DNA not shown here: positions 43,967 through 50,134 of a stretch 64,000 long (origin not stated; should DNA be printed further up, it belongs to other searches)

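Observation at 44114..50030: Phase-variable giant autotransporter caught in the OFF state by a C16 tract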

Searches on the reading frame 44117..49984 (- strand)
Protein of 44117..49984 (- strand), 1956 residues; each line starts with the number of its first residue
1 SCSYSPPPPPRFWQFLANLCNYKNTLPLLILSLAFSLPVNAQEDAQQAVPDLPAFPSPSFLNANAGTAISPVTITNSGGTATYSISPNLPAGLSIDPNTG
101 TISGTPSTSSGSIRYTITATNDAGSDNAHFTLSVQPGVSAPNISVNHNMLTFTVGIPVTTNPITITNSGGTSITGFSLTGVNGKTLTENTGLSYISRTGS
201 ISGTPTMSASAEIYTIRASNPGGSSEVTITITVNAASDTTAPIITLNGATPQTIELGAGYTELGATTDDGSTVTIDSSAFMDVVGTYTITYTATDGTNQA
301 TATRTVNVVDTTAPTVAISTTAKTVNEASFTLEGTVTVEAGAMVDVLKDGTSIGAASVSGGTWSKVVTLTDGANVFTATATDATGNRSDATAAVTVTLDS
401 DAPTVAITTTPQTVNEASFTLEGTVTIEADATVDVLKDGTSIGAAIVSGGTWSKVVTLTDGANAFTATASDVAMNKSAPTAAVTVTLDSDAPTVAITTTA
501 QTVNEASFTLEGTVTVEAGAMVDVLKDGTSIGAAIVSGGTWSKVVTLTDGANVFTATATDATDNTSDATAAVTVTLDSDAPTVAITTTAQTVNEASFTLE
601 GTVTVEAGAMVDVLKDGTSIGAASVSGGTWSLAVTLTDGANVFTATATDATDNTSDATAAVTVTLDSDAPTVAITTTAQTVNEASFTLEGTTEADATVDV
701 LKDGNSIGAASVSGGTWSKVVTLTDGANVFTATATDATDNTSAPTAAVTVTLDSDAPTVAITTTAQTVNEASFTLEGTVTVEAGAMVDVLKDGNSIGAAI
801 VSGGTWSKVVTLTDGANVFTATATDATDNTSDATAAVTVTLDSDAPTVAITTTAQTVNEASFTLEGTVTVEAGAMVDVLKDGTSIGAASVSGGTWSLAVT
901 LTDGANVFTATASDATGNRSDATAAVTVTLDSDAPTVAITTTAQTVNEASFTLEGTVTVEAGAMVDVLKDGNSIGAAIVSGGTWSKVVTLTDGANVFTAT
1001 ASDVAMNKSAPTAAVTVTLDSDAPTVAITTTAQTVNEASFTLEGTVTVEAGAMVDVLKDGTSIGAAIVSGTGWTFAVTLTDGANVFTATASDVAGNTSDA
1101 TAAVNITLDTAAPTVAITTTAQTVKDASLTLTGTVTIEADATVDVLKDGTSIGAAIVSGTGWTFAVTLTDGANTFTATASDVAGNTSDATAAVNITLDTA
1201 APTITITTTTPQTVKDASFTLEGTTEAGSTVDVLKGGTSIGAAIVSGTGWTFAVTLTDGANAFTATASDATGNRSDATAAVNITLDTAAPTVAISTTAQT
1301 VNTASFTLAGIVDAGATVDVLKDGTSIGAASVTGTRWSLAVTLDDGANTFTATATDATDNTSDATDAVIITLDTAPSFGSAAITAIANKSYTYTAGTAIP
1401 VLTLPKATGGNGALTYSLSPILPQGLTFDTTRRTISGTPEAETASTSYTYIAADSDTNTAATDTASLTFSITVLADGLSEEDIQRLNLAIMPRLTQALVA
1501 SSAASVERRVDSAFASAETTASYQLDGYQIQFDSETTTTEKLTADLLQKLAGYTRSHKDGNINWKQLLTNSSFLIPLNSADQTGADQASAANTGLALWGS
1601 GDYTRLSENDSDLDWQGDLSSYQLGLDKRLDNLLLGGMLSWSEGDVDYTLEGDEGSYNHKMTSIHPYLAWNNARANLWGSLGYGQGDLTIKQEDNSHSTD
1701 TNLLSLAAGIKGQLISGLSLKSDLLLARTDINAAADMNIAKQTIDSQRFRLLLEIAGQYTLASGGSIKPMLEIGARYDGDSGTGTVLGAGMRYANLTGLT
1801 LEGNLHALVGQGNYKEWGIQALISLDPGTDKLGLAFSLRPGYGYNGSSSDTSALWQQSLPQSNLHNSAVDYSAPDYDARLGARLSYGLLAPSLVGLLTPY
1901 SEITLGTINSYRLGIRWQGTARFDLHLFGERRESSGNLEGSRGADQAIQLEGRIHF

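Call 6: search_protein_families(library=pfam, proteins=[window:44117-49984:-], max_evalue=0.01)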
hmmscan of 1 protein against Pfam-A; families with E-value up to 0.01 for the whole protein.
window:44117-49984:- (1956 aa): 10 families
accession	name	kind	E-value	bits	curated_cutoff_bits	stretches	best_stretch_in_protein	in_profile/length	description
PF09136.16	Glucodextran_B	-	7.9e-62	205.6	27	11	846-928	1-81/83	Glucodextranase, domain B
PF19077.6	Big_13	-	1.1e-37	129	27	5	1123-1199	23-102/102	Bacterial Ig-like domain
PF17936.7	Big_6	-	4.6e-36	123.4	27.6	5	1210-1279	6-78/83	Bacterial Ig domain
PF13750.12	Big_3_3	-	4e-18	66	27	0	900-991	11-98/157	Bacterial Ig-like domain (group 3)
PF05345.18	He_PIG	-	1.1e-17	64.6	24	2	58-134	8-95/96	Putative Ig domain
PF16403.11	Bact_surface_Ig-like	-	3.2e-10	40.3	27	1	244-308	1-71/71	Bacterial surface protein, Ig-like domain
PF14481.13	Fimbrial_PilY2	-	1e-09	38.3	25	0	323-366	21-64/75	Type 4 fimbrial biogenesis protein PilY2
PF11623.14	NdhS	-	8.3e-07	28.9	27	0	798-812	32-46/52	NAD(P)H dehydrogenase subunit S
PF09296.17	NUDIX-like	-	8.8e-06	26.9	22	0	1258-1307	17-68/96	NADH pyrophosphatase-like rudimentary NUDIX domain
PF07679.22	I-set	-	0.00034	21.1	23.7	0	114-134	70-90/90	Immunoglobulin I-set domain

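Call 7: search_protein_families(library=ncbifam, proteins=[window:44117-49984:-], max_evalue=0.01)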
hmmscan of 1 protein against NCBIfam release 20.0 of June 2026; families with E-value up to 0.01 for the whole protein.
window:44117-49984:- (1956 aa): 4 families
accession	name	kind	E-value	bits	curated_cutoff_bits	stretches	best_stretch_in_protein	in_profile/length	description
NF033510.3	Ca_tandemer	repeat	2e-71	236.4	50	12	1194-1275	3-96/96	Ca2+-stabilized repeat-containing adhesin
NF058578.1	CPR_pilus_PamR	equivalog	5.1e-48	163.5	300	10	579-669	54-142/297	pilus system RbmA-like protein PamR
NF047446.1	barrel_OmpL47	domain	1e-09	38.7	40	0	1153-1192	26-64/68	OmpL47-type beta-barrel domain-containing protein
NF041611.1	exoglucan_CbhB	equivalog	0.0012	17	1950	2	1018-1213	700-902/997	exoglucanase CbhB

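Call 20: find_homologous_proteins(query=window:44117-49984:-, region=1500-1956)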
Query window:44117-49984:-, residues 1500-1956 (457 aa): 75 proteins with E <= 0.001 among 8000 candidates.
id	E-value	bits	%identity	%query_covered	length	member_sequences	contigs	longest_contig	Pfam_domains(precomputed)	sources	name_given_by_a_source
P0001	3.5e-295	997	100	100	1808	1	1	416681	PF27332.1,PF11623.15,PF09296.18,PF13750.13,PF16403.12,PF14481.14,PF05345.19,PF09136.17,PF19077.7,PF17936.8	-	-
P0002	3.6e-291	984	99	100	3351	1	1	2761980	PF23598.2,PF13306.13,PF18981.7,PF00028.24,PF16403.12,PF02368.25,PF13855.13,PF23211.1,PF17963.8,PF00560.40,PF12799.14,PF05345.19,PF23952.2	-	-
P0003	6.7e-288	973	98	100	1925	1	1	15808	PF27332.1,PF11623.15,PF09296.18,PF13750.13,PF00622.37,PF14481.14,PF05345.19,PF09136.17,PF19077.7,PF17936.8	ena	-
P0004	2.6e-284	961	96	100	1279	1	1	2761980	PF13205.13,PF05345.19,PF13753.13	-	-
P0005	4.3e-276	934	95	100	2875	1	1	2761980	PF27332.1,PF06632.18,PF13750.13,PF19078.7,PF09136.17,PF19077.7,PF17936.8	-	-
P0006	1.3e-271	919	92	100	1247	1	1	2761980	PF05345.19,PF13753.13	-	-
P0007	7.6e-255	864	87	100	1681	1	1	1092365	PF16403.12,PF05345.19,PF13753.13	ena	-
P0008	9.1e-254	860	86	100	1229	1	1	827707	PF05345.19,PF17936.8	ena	-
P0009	3.4e-198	677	68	98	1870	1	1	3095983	PF18981.7,PF16403.12,PF19078.7,PF09136.17,PF19714.5,PF19077.7,PF17936.8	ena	-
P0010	1.8e-114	401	48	100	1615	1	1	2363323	PF27332.1,PF13750.13,PF03797.26,PF19078.7,PF09136.17,PF19077.7,PF17936.8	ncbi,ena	-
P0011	3.7e-113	397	48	100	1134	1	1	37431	PF18981.7,PF16403.12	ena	-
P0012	8.8e-113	396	48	100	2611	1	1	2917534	PF02703.22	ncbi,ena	-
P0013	1.5e-112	395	48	100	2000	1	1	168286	PF07679.23,PF16403.12,PF05345.19,PF13855.13,PF13753.13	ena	-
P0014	2.3e-112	394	48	100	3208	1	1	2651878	PF23598.2,PF13306.13,PF17963.8,PF00560.40,PF00028.24,PF12799.14,PF02368.25,PF05345.19,PF13855.13,PF23211.1,PF23952.2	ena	-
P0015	2.8e-112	394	47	100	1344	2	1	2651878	PF07679.23,PF05345.19,PF13753.13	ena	-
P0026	2.3e-109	384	46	100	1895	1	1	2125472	PF20919.3,PF23598.2,PF13306.13,PF03797.26,PF13855.13,PF23211.1,PF13516.13,PF22352.3,PF14580.13,PF05051.19,PF00560.40,PF12799.14,PF23952.2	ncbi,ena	-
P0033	8.8e-103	363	47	95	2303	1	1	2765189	PF07679.23,PF03382.21,PF05345.19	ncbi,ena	-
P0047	2.0e-97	345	45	100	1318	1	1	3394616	PF16403.12,PF05345.19,PF13753.13,PF19078.7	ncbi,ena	-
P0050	1.7e-56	210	36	89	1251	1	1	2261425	PF12733.14,PF03797.26,PF00041.28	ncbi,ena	-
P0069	1.1e-25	109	33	67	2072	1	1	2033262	PF12733.14,PF03160.21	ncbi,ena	-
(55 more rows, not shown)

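Call 22: find_encoding_contigs(protein=P0003, flank=3000, max_places=5)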
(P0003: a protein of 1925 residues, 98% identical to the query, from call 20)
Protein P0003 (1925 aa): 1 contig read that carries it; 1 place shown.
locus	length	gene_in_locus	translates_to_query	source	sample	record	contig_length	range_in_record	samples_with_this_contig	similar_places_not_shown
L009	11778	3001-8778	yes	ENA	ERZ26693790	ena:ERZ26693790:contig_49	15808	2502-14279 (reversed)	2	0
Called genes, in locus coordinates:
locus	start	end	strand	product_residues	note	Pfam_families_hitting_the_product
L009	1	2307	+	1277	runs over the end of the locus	?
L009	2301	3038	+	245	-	PF16403:Bact_surface_Ig-like, PF13753:SWM_repeat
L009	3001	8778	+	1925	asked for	PF05345:He_PIG, PF13750:Big_3_3 (faint), PF14481:Fimbrial_PilY2 (faint), PF17936:Big_6 (weak), PF19077:Big_13, PF00622:SPRY (faint), PF09136:Glucodextran_B (weak), PF05345:He_PIG (weak), +3 more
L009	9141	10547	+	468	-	PF00919:UPF0004, PF04055:Radical_SAM, PF01938:TRAM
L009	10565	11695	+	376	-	PF02562:PhoH, PF13604:AAA_30 (weak), PF13245:AAA_19 (weak)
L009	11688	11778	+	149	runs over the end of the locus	PF02130:YbeY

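Call 24: list_cluster_members(proteins=[P0010, P0012, P0026, P0033, P0047, P0050, P0069, P0009, P0007])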
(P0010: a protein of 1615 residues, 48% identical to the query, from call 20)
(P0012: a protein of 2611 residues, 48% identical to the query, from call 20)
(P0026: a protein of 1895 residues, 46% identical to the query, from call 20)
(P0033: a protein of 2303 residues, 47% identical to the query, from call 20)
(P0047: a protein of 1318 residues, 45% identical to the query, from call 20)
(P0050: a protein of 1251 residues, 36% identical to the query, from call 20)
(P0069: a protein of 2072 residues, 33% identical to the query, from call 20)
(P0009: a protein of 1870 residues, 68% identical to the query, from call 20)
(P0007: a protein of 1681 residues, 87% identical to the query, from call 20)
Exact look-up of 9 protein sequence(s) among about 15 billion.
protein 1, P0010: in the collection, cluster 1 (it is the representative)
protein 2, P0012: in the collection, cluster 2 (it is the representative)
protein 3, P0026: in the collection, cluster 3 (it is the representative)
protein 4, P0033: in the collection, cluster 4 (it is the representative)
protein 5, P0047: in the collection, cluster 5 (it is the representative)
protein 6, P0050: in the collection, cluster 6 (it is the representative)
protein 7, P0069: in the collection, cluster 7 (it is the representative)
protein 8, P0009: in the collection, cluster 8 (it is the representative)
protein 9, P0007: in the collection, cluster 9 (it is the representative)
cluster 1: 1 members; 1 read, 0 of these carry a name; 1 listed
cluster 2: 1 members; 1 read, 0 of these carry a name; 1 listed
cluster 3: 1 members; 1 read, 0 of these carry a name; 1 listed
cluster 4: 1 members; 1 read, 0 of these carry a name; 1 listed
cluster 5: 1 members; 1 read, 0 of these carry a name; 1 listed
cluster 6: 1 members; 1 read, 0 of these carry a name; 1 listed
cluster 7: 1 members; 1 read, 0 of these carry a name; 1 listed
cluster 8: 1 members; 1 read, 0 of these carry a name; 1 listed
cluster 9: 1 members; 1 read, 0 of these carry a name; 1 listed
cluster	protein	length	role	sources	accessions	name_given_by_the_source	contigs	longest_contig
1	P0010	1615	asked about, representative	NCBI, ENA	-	-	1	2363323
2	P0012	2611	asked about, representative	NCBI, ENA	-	-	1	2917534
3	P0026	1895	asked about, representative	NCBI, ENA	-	-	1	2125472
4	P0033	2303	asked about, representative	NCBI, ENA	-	-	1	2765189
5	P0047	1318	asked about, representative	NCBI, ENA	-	-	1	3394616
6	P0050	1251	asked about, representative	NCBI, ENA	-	-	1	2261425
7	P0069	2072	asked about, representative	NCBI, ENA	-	-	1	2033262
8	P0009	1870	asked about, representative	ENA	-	-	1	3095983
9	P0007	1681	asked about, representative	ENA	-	-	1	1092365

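Call 25: find_encoding_contigs(protein=P0009, flank=3000, max_places=4)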
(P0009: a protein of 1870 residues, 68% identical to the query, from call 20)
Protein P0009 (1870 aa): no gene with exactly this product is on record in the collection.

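Call 28: find_encoding_contigs(protein=P0007, flank=2500, max_places=3)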
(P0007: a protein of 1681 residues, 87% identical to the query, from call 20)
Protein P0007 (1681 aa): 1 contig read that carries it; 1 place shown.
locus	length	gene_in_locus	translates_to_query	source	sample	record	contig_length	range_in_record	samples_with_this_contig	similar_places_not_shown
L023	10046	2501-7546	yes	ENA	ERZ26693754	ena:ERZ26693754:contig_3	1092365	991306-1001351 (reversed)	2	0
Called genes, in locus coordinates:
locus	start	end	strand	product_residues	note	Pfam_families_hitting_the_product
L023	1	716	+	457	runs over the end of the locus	PF02347:GDC-P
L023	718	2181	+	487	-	PF02347:GDC-P, PF00266:Aminotran_5, PF21478:GcvP2_C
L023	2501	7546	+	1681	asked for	PF13753:SWM_repeat (faint), PF05345:He_PIG, PF16403:Bact_surface_Ig-like, PF05345:He_PIG (weak)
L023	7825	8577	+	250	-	PF01656:CbiA (weak), PF10609:ParA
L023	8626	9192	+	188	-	PF22769:DCD, PF00692:dUTPase (faint)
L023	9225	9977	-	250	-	PF11306:DUF3108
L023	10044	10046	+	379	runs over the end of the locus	PF09839:DUF2066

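Call 29: find_encoding_contigs(protein=P0010, flank=2500, max_places=3)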
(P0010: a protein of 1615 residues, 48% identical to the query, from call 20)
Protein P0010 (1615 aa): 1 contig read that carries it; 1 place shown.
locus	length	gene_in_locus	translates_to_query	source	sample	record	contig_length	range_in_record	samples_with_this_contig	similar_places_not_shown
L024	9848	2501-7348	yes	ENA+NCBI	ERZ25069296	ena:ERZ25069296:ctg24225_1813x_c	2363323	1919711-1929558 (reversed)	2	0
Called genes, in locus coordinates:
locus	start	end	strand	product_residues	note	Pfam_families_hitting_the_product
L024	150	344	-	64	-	-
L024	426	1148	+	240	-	PF01128:IspD, PF12804:NTP_transf_3 (weak)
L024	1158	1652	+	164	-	PF02542:YgbB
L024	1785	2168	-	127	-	PF11969:DcpS_C, PF01230:HIT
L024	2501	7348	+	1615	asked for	PF09136:Glucodextran_B (faint), PF27332:TP_0781 (faint), PF13750:Big_3_3 (faint), PF17936:Big_6, PF19077:Big_13 (weak), PF19078:Big_12, PF03797:Autotransporter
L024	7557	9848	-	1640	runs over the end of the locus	PF21075:GDH_ACT1, PF21073:GDH_HM1, PF21076:GDH_ACT2, PF21079:GDH_HM2 (weak), PF21077:GDH_ACT3, PF21078:GDH_HM3, PF05088:Bac_GDH_CD, PF21074:GDH_C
